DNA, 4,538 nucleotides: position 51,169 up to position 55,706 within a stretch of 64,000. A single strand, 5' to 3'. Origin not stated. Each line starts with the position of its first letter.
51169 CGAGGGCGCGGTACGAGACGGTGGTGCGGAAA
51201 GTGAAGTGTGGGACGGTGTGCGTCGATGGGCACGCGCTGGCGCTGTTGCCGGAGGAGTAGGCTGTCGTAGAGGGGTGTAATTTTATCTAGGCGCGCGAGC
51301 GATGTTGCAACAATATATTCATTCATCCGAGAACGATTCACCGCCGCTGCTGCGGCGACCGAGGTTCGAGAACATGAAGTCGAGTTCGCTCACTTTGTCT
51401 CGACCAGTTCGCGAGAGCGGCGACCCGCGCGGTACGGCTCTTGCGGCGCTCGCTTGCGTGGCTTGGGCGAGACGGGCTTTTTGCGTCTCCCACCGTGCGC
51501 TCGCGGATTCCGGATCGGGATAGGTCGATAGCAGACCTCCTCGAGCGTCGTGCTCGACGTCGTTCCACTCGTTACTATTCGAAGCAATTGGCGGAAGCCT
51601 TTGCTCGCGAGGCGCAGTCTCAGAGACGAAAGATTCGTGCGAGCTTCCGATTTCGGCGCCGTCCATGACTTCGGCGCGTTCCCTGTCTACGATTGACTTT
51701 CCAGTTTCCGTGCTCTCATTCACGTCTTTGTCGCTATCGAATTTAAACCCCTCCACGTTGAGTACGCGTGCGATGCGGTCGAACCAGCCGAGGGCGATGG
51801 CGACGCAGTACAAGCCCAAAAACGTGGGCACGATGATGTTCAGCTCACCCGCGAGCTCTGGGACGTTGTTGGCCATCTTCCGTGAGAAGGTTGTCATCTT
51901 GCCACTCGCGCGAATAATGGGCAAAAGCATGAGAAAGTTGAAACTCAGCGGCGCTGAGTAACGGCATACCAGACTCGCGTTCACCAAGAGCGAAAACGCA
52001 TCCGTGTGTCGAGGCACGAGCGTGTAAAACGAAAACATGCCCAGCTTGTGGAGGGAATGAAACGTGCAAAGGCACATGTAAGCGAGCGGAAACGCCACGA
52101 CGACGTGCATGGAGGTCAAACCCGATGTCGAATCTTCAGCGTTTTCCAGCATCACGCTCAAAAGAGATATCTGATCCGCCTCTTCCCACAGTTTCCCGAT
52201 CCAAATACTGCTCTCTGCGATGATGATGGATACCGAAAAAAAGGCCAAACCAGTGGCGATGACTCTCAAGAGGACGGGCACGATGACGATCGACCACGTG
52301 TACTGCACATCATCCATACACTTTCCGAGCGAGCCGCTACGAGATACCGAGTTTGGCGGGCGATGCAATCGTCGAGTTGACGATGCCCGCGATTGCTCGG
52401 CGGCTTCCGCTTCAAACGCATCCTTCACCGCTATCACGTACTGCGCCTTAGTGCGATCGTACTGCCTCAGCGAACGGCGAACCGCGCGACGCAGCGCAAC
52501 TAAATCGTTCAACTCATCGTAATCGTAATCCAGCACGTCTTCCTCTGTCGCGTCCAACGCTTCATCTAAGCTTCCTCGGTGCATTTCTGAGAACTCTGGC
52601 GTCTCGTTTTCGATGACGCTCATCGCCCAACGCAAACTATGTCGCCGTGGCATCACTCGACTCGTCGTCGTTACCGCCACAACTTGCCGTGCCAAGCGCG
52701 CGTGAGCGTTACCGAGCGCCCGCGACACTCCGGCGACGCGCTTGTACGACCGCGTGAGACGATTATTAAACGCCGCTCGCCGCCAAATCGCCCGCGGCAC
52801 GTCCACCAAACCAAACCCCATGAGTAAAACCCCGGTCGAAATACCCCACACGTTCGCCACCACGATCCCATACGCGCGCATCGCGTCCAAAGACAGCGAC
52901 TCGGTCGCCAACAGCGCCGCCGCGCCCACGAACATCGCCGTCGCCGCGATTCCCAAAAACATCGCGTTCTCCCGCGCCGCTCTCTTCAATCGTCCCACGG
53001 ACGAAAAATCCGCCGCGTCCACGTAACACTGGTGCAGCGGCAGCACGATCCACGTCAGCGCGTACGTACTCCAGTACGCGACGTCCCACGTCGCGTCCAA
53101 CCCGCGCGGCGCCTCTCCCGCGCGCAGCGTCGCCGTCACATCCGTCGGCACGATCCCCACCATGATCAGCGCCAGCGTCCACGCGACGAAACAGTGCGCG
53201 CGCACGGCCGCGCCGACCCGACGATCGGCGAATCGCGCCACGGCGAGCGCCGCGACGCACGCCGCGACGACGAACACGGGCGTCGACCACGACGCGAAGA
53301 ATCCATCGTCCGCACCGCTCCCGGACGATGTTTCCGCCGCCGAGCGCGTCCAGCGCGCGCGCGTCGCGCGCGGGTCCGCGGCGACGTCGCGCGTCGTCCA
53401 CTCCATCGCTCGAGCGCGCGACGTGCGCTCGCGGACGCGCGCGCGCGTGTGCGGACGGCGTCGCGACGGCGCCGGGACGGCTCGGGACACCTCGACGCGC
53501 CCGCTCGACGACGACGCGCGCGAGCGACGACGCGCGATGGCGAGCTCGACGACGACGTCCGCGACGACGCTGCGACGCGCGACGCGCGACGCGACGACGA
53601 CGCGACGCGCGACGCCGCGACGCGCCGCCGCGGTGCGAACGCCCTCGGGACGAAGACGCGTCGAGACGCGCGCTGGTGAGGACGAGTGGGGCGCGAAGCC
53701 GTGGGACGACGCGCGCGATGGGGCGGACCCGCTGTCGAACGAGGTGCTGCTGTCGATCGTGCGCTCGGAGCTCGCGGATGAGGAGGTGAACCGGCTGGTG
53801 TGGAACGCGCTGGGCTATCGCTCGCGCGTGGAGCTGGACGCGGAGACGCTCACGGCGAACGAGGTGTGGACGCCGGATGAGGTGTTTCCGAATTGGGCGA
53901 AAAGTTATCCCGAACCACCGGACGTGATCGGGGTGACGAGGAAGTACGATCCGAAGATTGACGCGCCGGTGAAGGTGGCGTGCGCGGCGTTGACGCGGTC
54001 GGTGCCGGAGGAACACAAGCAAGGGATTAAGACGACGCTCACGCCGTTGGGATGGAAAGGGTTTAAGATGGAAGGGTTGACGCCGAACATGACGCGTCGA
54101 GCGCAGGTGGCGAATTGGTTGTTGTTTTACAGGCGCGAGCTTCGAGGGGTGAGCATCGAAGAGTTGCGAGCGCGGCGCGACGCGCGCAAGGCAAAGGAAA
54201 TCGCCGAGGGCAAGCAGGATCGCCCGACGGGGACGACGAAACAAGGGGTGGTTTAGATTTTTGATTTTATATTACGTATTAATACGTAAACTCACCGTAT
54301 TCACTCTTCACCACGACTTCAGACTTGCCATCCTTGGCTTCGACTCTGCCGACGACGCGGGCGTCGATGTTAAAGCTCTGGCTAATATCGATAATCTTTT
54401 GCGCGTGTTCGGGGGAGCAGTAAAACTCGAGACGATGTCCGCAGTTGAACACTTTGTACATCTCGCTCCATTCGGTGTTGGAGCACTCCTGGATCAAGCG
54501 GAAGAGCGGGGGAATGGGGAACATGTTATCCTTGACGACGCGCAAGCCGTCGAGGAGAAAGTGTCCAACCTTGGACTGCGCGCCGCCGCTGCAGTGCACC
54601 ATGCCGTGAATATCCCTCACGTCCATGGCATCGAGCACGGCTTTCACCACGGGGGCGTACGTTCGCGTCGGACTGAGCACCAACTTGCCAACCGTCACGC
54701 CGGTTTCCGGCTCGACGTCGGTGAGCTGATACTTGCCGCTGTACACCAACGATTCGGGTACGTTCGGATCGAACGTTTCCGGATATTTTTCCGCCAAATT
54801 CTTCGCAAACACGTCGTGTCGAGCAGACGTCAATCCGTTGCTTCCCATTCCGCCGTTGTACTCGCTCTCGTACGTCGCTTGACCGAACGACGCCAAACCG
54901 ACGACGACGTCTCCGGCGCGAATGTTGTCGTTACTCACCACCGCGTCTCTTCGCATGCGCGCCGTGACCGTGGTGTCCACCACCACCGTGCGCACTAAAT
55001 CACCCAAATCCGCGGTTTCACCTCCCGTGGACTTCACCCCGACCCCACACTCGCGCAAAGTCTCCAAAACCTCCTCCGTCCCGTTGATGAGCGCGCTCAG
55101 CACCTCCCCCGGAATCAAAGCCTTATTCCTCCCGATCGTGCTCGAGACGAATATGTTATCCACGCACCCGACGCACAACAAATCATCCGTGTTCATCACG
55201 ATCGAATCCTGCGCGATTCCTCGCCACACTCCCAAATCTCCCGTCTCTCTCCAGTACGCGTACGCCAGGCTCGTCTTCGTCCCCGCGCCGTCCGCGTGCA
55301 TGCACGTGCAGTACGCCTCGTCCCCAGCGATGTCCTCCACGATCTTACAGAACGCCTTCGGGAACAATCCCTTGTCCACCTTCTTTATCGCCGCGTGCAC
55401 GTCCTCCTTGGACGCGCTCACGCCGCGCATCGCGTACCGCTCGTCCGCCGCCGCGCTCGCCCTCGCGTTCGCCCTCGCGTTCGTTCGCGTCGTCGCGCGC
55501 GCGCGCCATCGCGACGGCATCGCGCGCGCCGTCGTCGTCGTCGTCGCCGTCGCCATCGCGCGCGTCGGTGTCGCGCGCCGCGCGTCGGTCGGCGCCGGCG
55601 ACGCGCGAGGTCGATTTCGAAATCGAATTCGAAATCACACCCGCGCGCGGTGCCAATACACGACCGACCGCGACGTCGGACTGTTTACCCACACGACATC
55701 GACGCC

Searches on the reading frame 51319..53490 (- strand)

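Call 61: search_protein_families(library=pfam, proteins=[window:51319-53490:-], max_evalue=0.00001)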
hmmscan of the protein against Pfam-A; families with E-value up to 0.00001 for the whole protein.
window:51319-53490:- (723 aa): 1 family
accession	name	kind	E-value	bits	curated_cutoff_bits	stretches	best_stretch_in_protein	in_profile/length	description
PF04791.21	LMBR1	-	7.1e-89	299.4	31.9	1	72-567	8-507/510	LMBR1-like membrane protein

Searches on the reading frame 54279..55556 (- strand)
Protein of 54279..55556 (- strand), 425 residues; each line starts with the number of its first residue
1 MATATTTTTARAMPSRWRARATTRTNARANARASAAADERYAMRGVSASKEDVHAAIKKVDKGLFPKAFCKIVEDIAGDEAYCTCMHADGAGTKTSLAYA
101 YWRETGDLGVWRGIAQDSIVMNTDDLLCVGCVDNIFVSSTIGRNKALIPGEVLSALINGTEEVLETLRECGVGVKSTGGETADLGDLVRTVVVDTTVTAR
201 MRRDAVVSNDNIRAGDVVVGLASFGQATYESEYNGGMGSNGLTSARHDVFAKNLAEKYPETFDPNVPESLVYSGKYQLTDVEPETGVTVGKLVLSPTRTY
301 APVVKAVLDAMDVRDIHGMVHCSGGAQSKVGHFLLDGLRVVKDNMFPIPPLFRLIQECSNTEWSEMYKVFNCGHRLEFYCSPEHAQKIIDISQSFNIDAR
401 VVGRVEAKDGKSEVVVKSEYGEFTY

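Call 63: search_protein_families(library=pfam, proteins=[window:54279-55556:-], max_evalue=0.0001)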
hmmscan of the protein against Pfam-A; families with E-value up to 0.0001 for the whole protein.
window:54279-55556:- (425 aa): 2 families
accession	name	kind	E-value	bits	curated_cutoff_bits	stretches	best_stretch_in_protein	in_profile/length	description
PF02769.27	AIRS_C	-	5.4e-11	43.3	23.1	1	213-412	1-152/156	AIR synthase related protein, C-terminal domain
PF00586.29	AIRS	-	1.8e-10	41.6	24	1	80-200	11-111/112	AIR synthase related protein, N-terminal domain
